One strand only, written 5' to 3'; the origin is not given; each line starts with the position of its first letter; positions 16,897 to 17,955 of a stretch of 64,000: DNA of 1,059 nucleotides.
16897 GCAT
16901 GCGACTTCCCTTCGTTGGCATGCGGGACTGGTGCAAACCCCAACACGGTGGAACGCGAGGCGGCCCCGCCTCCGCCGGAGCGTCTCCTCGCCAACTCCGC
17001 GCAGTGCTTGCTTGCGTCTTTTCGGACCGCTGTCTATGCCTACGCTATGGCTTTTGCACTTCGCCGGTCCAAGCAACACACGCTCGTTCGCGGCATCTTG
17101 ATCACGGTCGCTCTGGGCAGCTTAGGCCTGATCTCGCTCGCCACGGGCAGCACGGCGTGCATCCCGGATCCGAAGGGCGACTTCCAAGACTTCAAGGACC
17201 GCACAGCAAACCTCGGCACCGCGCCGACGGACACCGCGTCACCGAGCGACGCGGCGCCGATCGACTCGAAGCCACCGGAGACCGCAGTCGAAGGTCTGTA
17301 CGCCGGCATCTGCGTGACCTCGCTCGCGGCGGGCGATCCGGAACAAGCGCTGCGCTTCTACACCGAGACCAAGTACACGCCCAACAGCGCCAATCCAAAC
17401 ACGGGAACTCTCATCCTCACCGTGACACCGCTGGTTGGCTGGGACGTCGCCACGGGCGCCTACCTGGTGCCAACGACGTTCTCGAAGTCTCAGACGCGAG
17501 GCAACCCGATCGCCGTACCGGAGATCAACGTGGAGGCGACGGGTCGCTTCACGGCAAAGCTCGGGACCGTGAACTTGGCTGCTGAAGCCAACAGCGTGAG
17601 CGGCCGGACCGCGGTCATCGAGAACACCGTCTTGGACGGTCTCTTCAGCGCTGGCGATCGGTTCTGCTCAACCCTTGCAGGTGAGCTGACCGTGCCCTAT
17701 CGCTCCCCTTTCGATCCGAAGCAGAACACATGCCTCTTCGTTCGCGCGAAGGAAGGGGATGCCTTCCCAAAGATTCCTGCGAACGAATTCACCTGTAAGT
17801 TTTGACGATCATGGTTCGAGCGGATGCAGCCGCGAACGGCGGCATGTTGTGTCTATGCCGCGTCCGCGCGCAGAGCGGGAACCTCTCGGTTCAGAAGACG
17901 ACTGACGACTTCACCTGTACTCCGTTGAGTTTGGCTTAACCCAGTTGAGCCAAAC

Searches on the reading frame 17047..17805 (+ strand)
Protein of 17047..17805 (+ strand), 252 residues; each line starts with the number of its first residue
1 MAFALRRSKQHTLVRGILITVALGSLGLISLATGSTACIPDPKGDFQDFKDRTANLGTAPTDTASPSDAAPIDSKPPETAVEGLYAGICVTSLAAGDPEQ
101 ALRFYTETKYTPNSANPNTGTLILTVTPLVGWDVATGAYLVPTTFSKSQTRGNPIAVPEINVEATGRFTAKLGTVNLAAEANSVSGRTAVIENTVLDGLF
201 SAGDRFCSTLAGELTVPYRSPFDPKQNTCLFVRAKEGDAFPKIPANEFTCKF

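Call 22: search_protein_families(library=pfam, proteins=[window:17047-17805:+], max_evalue=0.001)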
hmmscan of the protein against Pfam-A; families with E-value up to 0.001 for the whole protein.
window:17047-17805:+ (252 aa): 0 families

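Call 74: search_protein_families(library=padloc, proteins=[window:17047-17805:+], max_evalue=0.01)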
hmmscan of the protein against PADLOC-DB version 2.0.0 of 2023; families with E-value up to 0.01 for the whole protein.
window:17047-17805:+ (252 aa): 0 families

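Call 75: search_protein_families(library=phrogs, proteins=[window:17047-17805:+], max_evalue=0.01)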
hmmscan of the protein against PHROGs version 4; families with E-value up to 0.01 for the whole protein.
window:17047-17805:+ (252 aa): 0 families
